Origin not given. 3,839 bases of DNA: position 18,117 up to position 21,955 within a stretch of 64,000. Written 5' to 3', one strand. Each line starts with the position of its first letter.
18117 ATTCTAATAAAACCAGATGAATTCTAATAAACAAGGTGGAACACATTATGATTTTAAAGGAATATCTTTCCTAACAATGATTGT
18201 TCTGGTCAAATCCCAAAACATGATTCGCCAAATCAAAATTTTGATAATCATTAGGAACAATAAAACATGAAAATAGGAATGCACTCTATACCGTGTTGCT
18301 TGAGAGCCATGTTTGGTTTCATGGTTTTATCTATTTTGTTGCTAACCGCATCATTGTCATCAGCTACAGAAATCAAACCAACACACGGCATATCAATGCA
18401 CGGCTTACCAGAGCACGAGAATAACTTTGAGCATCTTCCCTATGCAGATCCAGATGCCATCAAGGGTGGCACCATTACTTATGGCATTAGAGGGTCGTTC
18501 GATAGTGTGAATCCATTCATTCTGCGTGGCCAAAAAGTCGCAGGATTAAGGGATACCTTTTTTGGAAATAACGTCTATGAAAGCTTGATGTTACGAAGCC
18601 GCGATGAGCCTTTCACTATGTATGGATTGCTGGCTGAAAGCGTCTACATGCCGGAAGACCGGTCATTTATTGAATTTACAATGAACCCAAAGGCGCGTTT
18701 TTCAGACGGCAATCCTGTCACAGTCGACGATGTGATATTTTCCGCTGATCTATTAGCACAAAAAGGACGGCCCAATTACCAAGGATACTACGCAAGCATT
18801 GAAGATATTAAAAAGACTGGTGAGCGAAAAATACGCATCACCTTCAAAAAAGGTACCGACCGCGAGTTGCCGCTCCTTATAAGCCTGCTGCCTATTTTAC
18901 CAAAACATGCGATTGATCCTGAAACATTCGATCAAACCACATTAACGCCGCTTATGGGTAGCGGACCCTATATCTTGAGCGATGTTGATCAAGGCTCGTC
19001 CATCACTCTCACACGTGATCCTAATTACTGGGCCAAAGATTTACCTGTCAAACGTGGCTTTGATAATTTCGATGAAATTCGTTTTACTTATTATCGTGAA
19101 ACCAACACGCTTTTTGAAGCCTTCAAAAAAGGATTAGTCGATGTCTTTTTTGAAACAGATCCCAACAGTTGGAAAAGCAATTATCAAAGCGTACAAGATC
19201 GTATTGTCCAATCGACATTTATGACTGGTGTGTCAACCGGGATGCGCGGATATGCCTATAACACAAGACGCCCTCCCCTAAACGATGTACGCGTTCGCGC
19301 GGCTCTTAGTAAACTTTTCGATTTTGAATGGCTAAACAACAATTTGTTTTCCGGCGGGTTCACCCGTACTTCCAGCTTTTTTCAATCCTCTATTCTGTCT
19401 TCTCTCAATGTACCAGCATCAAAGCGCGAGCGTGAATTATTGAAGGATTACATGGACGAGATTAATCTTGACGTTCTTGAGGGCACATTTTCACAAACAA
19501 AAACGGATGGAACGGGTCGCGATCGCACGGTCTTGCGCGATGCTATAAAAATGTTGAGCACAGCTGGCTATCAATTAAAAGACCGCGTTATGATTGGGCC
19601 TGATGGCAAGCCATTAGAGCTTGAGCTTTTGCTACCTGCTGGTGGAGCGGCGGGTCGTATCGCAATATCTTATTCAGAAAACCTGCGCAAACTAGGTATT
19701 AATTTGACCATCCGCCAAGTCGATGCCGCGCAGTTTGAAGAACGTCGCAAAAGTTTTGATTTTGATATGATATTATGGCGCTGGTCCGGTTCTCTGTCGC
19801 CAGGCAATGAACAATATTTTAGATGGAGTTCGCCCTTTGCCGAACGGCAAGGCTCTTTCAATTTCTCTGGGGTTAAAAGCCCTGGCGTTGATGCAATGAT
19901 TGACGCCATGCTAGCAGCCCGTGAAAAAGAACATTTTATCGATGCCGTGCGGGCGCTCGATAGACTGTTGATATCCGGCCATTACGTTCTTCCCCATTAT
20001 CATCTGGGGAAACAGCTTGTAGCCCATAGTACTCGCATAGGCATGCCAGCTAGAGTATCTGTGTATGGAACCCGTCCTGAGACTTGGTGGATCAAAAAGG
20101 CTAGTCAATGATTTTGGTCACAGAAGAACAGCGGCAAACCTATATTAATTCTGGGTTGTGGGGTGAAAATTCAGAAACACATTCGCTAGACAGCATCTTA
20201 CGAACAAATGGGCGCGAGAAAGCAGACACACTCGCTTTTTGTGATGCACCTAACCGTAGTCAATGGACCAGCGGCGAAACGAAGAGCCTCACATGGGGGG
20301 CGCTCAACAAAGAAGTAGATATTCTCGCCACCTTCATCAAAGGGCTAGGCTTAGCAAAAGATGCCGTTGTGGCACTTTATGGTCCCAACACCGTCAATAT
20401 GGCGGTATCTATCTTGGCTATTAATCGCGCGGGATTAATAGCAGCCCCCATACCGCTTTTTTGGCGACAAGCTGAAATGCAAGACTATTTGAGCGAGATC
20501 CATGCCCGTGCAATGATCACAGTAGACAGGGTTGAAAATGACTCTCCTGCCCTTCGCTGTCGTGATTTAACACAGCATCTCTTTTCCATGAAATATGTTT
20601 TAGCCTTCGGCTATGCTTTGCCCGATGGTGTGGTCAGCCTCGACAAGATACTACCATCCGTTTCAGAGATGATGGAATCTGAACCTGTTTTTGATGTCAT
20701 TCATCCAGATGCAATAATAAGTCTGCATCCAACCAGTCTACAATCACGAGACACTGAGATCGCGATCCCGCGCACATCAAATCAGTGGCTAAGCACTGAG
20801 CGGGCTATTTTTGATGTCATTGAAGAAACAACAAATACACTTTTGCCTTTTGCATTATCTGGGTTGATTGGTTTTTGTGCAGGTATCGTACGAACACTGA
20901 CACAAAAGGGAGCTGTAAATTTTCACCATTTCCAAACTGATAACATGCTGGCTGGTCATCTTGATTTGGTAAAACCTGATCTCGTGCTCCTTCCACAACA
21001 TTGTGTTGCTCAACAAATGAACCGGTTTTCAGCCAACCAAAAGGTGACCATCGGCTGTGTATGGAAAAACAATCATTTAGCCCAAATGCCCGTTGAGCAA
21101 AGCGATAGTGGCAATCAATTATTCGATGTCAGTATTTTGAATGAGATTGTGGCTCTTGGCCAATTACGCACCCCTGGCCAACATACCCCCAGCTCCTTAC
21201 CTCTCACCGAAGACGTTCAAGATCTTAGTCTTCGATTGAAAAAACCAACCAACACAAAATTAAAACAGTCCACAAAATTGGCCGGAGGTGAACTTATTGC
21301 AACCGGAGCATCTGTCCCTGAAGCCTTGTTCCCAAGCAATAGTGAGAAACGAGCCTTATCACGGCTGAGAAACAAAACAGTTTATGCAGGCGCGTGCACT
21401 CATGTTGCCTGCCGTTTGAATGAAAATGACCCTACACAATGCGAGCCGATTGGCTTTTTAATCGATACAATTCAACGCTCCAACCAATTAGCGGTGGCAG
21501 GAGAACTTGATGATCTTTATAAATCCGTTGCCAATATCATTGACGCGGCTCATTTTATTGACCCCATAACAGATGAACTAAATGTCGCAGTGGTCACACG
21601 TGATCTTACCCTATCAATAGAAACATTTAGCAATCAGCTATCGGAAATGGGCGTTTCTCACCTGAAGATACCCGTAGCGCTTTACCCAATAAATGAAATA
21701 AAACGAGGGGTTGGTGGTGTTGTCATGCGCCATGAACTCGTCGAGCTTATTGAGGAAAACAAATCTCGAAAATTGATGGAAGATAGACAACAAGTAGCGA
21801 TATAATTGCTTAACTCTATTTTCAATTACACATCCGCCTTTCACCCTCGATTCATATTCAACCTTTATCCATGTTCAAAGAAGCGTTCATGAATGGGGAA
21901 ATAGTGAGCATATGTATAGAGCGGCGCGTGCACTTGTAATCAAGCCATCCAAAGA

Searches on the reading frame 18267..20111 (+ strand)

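Call 58: search_protein_families(library=pfam, proteins=[window:18267-20111:+], max_evalue=0.00001)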
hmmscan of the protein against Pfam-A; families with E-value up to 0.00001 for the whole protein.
window:18267-20111:+ (614 aa): 1 family
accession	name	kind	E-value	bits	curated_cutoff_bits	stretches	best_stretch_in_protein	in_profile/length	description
PF00496.27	SBP_bac_5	-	7.5e-65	219.9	32.4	1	118-523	2-363/368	Bacterial extracellular solute-binding proteins, family 5 Middle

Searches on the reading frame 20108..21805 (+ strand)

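Call 58: search_protein_families(library=pfam, proteins=[window:20108-21805:+], max_evalue=0.00001)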
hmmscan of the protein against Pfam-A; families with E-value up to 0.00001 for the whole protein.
window:20108-21805:+ (565 aa): 1 family
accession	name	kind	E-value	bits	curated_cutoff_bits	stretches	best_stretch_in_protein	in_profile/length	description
PF00501.34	AMP-binding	-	5.2e-17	62.1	29.9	1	37-149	7-110/384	AMP-binding enzyme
